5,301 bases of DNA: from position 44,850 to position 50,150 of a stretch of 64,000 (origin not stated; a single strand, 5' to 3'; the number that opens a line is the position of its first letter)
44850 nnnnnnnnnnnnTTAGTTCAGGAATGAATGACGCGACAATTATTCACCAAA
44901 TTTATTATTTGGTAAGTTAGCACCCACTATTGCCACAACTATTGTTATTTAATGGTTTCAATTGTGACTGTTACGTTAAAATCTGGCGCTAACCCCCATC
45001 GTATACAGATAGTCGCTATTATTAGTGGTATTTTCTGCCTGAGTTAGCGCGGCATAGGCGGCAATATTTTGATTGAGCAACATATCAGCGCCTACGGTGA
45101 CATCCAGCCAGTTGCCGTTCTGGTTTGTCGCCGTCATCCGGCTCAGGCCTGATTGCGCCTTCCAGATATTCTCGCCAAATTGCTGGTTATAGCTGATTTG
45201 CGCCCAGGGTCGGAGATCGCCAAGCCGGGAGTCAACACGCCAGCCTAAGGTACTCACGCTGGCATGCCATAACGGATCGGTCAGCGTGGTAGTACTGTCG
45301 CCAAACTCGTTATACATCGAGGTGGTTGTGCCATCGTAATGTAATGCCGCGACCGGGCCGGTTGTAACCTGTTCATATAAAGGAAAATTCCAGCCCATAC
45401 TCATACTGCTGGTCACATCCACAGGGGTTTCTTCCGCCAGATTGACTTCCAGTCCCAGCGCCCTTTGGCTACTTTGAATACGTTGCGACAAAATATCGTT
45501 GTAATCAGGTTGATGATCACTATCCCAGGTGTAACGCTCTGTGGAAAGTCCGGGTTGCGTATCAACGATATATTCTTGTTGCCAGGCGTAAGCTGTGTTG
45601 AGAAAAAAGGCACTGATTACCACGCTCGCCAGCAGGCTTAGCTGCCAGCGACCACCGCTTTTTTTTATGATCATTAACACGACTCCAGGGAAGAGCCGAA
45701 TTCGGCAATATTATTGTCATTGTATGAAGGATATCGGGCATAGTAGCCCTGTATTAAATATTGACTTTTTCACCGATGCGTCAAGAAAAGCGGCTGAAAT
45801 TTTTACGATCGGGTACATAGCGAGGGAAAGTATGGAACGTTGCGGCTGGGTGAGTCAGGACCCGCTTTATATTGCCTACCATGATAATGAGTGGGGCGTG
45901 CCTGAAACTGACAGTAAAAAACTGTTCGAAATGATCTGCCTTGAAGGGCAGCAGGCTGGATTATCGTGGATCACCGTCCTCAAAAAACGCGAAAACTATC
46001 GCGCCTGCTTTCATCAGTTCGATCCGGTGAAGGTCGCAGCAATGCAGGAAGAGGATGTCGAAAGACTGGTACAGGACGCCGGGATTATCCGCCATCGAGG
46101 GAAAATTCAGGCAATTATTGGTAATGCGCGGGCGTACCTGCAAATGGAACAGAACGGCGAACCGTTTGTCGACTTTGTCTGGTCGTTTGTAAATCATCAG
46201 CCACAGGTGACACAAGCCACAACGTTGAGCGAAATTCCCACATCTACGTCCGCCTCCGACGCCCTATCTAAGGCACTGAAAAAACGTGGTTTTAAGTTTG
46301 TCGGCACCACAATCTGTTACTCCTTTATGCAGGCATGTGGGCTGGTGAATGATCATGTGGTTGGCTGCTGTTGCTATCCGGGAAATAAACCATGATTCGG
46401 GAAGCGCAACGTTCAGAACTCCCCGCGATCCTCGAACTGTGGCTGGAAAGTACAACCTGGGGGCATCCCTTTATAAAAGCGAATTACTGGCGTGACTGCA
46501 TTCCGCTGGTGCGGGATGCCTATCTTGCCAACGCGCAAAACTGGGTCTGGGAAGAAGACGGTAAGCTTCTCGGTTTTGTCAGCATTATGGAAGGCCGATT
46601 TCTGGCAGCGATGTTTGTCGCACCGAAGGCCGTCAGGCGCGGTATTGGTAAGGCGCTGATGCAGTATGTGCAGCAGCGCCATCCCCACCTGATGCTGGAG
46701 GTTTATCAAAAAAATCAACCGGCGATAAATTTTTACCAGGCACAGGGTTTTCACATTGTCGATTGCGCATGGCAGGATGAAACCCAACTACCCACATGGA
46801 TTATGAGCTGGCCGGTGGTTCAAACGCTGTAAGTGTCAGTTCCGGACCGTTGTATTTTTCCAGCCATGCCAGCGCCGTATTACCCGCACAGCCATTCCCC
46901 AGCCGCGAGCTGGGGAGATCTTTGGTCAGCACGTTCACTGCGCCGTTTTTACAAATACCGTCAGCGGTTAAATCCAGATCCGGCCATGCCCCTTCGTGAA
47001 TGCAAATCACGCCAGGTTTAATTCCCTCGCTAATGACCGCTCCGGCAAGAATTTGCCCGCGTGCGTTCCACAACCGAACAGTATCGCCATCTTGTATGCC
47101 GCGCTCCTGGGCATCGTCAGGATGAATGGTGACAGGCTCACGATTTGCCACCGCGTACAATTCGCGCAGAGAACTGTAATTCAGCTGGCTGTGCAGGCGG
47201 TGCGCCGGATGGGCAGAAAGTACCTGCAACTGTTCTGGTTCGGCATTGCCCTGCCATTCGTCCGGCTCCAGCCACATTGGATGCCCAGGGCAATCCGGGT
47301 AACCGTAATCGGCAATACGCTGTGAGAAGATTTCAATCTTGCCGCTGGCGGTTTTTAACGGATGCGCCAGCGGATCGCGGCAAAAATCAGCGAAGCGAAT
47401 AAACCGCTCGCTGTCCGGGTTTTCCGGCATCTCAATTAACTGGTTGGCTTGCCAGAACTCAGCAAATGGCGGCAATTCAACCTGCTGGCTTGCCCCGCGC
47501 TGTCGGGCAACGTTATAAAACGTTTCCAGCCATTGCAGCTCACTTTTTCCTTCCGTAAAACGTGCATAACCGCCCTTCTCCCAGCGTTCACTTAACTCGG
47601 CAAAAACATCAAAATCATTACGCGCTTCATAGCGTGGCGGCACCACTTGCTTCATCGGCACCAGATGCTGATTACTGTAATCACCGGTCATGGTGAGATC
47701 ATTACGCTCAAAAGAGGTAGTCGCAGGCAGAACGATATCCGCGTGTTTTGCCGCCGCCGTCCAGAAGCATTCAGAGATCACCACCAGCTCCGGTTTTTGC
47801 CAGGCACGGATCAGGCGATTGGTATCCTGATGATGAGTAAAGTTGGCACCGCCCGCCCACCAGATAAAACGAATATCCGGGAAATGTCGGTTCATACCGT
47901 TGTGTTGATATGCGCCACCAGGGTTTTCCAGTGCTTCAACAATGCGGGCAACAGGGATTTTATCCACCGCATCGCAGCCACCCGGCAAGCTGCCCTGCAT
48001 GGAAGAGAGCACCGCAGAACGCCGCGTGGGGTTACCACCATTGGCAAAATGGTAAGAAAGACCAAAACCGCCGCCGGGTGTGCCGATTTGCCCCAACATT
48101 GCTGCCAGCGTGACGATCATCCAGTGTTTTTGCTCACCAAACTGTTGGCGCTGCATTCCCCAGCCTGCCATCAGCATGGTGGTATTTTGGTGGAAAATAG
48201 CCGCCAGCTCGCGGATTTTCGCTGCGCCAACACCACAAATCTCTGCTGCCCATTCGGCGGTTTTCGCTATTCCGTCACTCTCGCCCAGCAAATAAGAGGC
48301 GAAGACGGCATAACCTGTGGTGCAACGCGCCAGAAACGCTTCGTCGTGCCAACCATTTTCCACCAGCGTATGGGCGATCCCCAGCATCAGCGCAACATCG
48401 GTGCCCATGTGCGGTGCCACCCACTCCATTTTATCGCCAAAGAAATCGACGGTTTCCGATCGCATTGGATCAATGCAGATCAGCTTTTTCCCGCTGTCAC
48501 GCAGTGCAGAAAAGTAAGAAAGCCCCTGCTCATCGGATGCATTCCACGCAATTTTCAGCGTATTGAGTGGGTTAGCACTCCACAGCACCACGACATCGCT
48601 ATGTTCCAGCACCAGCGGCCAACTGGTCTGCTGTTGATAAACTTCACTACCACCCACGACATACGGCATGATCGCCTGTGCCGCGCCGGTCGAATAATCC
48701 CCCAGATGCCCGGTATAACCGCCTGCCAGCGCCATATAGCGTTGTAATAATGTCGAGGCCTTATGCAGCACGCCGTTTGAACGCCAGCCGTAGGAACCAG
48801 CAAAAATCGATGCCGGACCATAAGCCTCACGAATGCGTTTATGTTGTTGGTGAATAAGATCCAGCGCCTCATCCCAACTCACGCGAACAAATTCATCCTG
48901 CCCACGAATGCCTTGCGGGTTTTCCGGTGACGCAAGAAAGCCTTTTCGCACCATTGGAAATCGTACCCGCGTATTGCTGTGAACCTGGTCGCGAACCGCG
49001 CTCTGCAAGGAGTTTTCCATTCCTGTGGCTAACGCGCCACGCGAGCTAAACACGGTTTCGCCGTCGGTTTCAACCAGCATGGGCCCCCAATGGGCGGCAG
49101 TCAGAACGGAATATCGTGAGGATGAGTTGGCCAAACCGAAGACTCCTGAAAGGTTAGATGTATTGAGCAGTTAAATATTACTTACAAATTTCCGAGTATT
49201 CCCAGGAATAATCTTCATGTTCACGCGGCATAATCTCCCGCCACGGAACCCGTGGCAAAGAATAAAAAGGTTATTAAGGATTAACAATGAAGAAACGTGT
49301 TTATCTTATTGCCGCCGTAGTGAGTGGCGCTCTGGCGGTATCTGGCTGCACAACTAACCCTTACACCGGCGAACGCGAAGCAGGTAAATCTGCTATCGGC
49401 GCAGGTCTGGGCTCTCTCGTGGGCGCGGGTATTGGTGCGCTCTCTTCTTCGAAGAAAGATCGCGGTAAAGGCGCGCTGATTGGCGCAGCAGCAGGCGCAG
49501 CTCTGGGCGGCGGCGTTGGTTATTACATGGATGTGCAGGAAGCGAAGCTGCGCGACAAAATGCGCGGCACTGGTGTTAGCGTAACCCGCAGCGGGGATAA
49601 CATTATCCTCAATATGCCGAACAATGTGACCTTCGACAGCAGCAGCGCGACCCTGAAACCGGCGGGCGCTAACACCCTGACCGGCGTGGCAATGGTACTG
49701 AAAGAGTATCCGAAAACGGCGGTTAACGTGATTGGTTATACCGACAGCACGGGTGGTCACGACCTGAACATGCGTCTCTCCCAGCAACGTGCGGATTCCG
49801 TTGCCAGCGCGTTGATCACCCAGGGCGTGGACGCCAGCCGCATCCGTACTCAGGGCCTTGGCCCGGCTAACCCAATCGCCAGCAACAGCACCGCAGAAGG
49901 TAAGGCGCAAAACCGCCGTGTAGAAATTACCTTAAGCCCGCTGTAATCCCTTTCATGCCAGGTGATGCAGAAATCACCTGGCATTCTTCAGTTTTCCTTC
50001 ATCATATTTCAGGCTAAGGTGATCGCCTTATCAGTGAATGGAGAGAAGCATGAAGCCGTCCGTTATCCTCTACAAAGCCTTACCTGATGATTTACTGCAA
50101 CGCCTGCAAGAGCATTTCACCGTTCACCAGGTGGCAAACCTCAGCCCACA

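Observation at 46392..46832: Tight tag-yiaC coupling and convergent 32-nt 3' overlap of yiaC with bisC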

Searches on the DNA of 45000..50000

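Call 29: search_rna_families(source=window, start=45000, end=50000, threshold=evalue, max_evalue=1)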
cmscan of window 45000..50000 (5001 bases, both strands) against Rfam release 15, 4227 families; matches with E-value up to 1: 0.
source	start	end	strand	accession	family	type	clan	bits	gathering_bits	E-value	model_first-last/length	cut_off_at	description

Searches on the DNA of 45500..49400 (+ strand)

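Call 3: search_dna_similar(query=window:45500-49400:+, collection=ecoli_genomes, mode=near, max_rows=12)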
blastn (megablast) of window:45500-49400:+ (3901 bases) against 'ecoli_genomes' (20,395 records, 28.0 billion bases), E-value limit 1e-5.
Records with a match: 5423; places in all: 5432; records where one place covers at least 80% of the query: 5420.
Genomes with a match: 5423 of 5426; with a place that covers at least 80% of the query: 5420. Places per genome that has any: lowest 1, median 1, highest 2. On chromosomes: 5432 places; on plasmids: 0.
Best place of each record, by identity: >=99% 1276; 95-99% 4146; 90-95% 1.
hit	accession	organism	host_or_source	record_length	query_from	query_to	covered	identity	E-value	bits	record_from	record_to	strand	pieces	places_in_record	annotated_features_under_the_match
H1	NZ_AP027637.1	Escherichia coli strain PSJ-23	Homo sapiens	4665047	1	3901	100%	100.0%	0e+0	7221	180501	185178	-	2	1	bisC: biotin sulfoxide reductase | IS1-like element IS1A family transposase | tag: DNA-3-methyladenine glycosylase I | yiaC: N-acetyltransferase | yhjY: autotransporter outer membrane beta-barrel domain-containing protein | and 1 other names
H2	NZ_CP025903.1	Escherichia coli strain 300709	Homo sapiens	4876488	1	3901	100%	100.0%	0e+0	7204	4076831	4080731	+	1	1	bisC: biotin sulfoxide reductase | tag: DNA-3-methyladenine glycosylase I | yiaC: N-acetyltransferase | yhjY: autotransporter outer membrane beta-barrel domain-containing protein | yiaD: OmpA family lipoprotein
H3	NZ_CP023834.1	Escherichia coli strain 4/2-1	Homo sapiens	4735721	1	3901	100%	100.0%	0e+0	7204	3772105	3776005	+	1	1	bisC: biotin sulfoxide reductase | tag: DNA-3-methyladenine glycosylase I | yiaC: N-acetyltransferase | yhjY: autotransporter outer membrane beta-barrel domain-containing protein | yiaD: OmpA family lipoprotein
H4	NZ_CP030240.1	Escherichia coli strain ER1709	-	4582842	1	3901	100%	100.0%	0e+0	7204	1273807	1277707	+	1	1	bisC: biotin sulfoxide reductase | tag: DNA-3-methyladenine glycosylase I | yiaC: N-acetyltransferase | yhjY: autotransporter outer membrane beta-barrel domain-containing protein | yiaD: OmpA family lipoprotein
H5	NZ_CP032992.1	Escherichia coli strain W5-6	Jin River water W5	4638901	1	3901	100%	100.0%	0e+0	7204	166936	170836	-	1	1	bisC: biotin sulfoxide reductase | tag: DNA-3-methyladenine glycosylase I | yiaC: N-acetyltransferase | yhjY: autotransporter outer membrane beta-barrel domain-containing protein | yiaD: OmpA family lipoprotein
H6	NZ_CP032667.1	Escherichia coli str. K-12 substr. MG1655 strain K-12 ...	Laboratory strain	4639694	1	3901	100%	100.0%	0e+0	7204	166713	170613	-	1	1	bisC: biotin sulfoxide reductase | tag: DNA-3-methyladenine glycosylase I | yiaC: N-acetyltransferase | yhjY: autotransporter outer membrane beta-barrel domain-containing protein | yiaD: OmpA family lipoprotein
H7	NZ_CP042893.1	Escherichia coli strain CFSAN061772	missing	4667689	1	3901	100%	100.0%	0e+0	7204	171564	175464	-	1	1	bisC: biotin sulfoxide reductase | tag: DNA-3-methyladenine glycosylase I | yiaC: N-acetyltransferase | yhjY: autotransporter outer membrane beta-barrel domain-containing protein | yiaD: OmpA family lipoprotein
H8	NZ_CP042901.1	Escherichia coli strain CFSAN061762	missing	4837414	1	3901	100%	100.0%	0e+0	7204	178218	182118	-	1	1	bisC: biotin sulfoxide reductase | tag: DNA-3-methyladenine glycosylase I | yiaC: N-acetyltransferase | yhjY: autotransporter outer membrane beta-barrel domain-containing protein | yiaD: OmpA family lipoprotein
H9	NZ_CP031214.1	Escherichia coli strain C600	Homo sapiens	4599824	1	3901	100%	100.0%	0e+0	7204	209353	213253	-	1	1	bisC: biotin sulfoxide reductase | tag: DNA-3-methyladenine glycosylase I | yiaC: N-acetyltransferase | yhjY: autotransporter outer membrane beta-barrel domain-containing protein | yiaD: OmpA family lipoprotein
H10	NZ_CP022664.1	Escherichia coli strain FORC 064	cucumber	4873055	1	3901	100%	100.0%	0e+0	7204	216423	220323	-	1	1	bisC: biotin sulfoxide reductase | tag: DNA-3-methyladenine glycosylase I | yiaC: N-acetyltransferase | yhjY: autotransporter outer membrane beta-barrel domain-containing protein | yiaD: OmpA family lipoprotein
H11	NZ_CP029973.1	Escherichia coli strain 51008369SK1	Dog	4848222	1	3901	100%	100.0%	0e+0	7204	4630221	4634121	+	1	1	bisC: biotin sulfoxide reductase | tag: DNA-3-methyladenine glycosylase I | yiaC: N-acetyltransferase | yhjY: autotransporter outer membrane beta-barrel domain-containing protein | yiaD: OmpA family lipoprotein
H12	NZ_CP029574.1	Escherichia coli strain DA33133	Homo sapiens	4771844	1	3901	100%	100.0%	0e+0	7204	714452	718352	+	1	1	bisC: biotin sulfoxide reductase | tag: DNA-3-methyladenine glycosylase I | yiaC: N-acetyltransferase | yhjY: autotransporter outer membrane beta-barrel domain-containing protein | yiaD: OmpA family lipoprotein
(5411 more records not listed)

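Call 6: get_annotated_region(hit=H6, flank=1500)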
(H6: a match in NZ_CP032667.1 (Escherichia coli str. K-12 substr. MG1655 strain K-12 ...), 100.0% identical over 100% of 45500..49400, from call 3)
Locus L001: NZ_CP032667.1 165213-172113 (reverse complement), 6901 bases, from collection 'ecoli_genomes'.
description: Escherichia coli str. K-12 substr. MG1655 strain K-12 chromosome, complete genome
organism: Escherichia coli str. K-12 substr. MG1655 strain K-12 substr. MG1655 (NCBI taxid 511145)
replicon: chromosome; assembly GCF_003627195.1
host: -; source: Laboratory strain; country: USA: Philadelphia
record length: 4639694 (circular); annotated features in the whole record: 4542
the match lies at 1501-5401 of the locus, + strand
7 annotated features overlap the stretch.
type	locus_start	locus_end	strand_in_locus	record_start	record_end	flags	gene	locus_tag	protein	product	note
CDS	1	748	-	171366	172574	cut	yhjX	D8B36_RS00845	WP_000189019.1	L-lactate MFS transporter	-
CDS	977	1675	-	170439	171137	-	yhjY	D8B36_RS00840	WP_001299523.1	autotransporter outer membrane beta-barrel domain-containing protein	-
CDS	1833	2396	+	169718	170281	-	tag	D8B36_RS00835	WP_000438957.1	DNA-3-methyladenine glycosylase I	-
CDS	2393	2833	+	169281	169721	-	yiaC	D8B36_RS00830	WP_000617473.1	N-acetyltransferase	-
CDS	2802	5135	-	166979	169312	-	bisC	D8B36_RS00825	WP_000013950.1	biotin sulfoxide reductase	-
CDS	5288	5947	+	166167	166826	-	yiaD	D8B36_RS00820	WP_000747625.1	OmpA family lipoprotein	-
CDS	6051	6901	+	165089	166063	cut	ghrB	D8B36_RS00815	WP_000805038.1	glyoxylate/hydroxypyruvate reductase GhrB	-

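Call 50: search_dna_similar(query=window:46760-46880:+, collection=ecoli_genomes, mode=near, rows=spread, max_rows=12)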
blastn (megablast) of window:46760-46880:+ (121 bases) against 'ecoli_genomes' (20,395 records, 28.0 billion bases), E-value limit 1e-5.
Records with a match: 5422; places in all: 5423; records where one place covers at least 80% of the query: 5421.
Genomes with a match: 5422 of 5426; with a place that covers at least 80% of the query: 5421. Places per genome that has any: lowest 1, median 1, highest 2. On chromosomes: 5423 places; on plasmids: 0.
Best place of each record, by identity: >=99% 3300; 95-99% 2122.
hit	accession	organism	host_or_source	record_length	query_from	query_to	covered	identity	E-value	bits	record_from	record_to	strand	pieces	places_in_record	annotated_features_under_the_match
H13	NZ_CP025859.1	Escherichia coli strain 504239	Homo sapiens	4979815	1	121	100%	100.0%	6e-56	224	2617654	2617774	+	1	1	bisC: biotin sulfoxide reductase | yiaC: N-acetyltransferase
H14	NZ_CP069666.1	Escherichia coli O89m:H9 strain MIN11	Homo sapiens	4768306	1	121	100%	100.0%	6e-56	224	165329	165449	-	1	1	bisC: biotin sulfoxide reductase | yiaC: N-acetyltransferase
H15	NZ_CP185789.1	Escherichia coli strain M15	Homo sapiens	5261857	1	121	100%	100.0%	6e-56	224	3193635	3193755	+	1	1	bisC: biotin sulfoxide reductase | yiaC: N-acetyltransferase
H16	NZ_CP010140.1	Escherichia coli strain D3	dog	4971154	1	121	100%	99.2%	3e-54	219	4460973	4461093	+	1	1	bisC: biotin sulfoxide reductase | yiaC: N-acetyltransferase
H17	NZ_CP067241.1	Escherichia coli strain P19_598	surface water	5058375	1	121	100%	99.2%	3e-54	219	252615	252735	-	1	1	bisC: biotin sulfoxide reductase | yiaC: N-acetyltransferase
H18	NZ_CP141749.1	Escherichia coli strain 2023CK-01482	Homo sapiens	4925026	1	121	100%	99.2%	3e-54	219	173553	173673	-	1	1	bisC: biotin sulfoxide reductase | yiaC: N-acetyltransferase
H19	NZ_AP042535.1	Escherichia coli strain OkiPb01688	bovine feces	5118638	1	121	100%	99.2%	3e-54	219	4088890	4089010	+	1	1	bisC: biotin sulfoxide reductase | yiaC: N-acetyltransferase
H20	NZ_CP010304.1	Escherichia coli O157:H7 str. SS52 strain SS52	Cattle feces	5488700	1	121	100%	98.3%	1e-52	213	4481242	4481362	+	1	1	bisC: biotin sulfoxide reductase | yiaC: N-acetyltransferase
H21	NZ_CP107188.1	Escherichia coli strain R2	human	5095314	1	121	100%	98.3%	1e-52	213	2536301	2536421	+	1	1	bisC: biotin sulfoxide reductase | yiaC: N-acetyltransferase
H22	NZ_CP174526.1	Escherichia coli strain NEBExpress(lowRF1)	cell culture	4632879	1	121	100%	98.3%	1e-52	213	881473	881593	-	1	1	bisC: biotin sulfoxide reductase | yiaC: N-acetyltransferase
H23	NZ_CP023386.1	Escherichia coli strain 1190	canine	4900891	1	121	100%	97.5%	6e-51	207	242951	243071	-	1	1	bisC: biotin sulfoxide reductase | yiaC: N-acetyltransferase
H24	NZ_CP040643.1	Escherichia coli strain BE104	not applicable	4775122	1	81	67%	100.0%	1e-33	150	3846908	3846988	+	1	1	yiaC: N-acetyltransferase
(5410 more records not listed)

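Call 60: get_annotated_region(hit=H24, flank=1200)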
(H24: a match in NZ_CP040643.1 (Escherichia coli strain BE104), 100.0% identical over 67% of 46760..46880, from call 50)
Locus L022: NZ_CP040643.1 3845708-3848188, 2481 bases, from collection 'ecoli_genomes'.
description: Escherichia coli strain BE104 chromosome, complete genome
organism: Escherichia coli strain BE104 (NCBI taxid 562)
replicon: chromosome; assembly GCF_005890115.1
host: -; source: not applicable; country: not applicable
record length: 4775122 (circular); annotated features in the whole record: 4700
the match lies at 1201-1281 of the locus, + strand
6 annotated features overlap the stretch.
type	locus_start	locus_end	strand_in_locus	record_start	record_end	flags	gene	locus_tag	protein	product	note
CDS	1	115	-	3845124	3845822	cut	yhjY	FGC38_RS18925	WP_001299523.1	autotransporter outer membrane beta-barrel domain-containing protein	-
CDS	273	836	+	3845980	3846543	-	tag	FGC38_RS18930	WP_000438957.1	DNA-3-methyladenine glycosylase I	-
CDS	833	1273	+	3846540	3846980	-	yiaC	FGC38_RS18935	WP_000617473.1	N-acetyltransferase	-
CDS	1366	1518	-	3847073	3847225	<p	-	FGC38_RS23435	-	hypothetical protein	incomplete; partial in the middle of a contig; missing C-terminus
CDS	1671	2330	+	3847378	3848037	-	yiaD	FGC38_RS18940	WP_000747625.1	OmpA family lipoprotein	-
CDS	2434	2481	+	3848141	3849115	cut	ghrB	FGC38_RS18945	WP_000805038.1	glyoxylate/hydroxypyruvate reductase GhrB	-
